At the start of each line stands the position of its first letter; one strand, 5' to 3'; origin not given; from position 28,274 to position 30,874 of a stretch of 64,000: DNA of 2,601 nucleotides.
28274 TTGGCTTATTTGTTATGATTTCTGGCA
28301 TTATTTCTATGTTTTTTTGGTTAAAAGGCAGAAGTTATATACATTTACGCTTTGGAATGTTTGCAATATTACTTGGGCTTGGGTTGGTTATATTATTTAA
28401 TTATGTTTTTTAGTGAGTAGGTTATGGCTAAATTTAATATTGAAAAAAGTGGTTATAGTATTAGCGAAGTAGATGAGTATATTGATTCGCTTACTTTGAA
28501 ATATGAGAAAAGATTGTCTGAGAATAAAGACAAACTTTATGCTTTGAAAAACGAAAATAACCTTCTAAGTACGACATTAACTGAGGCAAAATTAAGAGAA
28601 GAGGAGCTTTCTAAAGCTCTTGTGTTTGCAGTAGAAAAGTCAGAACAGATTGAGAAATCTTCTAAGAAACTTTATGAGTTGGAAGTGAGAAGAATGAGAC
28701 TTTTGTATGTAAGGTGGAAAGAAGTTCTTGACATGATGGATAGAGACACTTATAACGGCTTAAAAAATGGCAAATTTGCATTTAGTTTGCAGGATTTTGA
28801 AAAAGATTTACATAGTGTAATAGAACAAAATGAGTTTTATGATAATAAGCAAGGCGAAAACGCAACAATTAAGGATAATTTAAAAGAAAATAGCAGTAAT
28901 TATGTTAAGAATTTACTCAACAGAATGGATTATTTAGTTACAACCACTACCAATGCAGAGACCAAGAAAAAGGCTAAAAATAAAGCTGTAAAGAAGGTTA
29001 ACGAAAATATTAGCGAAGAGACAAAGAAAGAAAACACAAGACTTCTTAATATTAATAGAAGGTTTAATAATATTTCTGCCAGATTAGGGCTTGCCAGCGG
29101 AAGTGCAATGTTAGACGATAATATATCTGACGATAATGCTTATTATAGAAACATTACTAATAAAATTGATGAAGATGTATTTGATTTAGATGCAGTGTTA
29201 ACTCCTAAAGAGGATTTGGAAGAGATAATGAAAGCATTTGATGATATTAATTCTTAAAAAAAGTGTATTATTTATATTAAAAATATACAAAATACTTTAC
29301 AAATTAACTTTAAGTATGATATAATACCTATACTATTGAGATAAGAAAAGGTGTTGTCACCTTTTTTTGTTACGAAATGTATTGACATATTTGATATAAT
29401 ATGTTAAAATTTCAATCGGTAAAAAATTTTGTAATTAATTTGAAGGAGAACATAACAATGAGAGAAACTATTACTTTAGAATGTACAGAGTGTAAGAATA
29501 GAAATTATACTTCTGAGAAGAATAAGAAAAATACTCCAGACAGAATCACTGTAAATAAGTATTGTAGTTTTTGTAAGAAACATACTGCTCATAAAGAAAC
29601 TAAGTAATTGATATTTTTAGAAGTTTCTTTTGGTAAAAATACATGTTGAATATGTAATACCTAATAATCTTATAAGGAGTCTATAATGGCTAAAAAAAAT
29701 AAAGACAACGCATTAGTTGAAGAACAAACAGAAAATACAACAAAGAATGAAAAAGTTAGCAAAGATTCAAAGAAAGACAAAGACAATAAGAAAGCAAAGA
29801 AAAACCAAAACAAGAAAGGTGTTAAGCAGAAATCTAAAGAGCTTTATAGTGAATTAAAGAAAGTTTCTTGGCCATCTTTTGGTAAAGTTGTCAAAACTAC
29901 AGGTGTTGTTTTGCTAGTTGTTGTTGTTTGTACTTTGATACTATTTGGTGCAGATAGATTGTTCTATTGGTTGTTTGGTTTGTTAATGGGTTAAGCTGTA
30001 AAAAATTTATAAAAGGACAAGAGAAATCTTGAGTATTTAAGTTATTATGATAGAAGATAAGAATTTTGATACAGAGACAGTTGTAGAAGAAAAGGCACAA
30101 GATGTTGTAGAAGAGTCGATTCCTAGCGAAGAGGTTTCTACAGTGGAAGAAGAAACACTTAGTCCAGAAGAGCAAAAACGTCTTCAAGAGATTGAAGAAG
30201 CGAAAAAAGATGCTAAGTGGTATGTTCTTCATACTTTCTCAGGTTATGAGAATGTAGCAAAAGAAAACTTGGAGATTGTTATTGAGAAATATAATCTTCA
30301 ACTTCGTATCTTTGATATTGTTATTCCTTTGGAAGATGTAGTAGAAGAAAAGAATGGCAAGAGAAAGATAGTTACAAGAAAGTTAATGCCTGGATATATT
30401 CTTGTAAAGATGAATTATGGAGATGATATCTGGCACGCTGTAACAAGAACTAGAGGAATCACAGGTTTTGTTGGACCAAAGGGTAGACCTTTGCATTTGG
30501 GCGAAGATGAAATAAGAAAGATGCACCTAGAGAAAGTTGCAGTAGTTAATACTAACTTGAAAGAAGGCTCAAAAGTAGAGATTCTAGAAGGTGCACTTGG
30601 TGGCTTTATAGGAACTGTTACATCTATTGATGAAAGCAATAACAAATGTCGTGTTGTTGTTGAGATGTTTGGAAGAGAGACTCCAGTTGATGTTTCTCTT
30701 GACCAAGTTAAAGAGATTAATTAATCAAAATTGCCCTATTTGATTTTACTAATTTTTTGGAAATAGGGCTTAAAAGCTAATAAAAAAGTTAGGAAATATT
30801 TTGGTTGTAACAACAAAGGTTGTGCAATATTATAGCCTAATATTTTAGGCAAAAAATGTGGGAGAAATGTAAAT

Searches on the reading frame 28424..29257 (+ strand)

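Call 7: search_protein_families(library=pfam, proteins=[window:28424-29257:+], max_evalue=0.001)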
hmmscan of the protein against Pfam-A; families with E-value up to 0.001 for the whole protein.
window:28424-29257:+ (277 aa): 1 family
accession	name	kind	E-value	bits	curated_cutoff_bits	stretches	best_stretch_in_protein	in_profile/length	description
PF05103.18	DivIVA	-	3.4e-09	37.2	28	1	3-83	10-86/131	DivIVA protein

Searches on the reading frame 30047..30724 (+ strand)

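Call 7: search_protein_families(library=pfam, proteins=[window:30047-30724:+], max_evalue=0.001)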
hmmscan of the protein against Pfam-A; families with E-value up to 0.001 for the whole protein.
window:30047-30724:+ (225 aa): 1 family
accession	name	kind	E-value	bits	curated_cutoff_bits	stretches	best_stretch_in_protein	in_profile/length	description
PF02357.24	NusG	-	2.2e-27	95.8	22.2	1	57-159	2-92/93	Transcription termination factor nusG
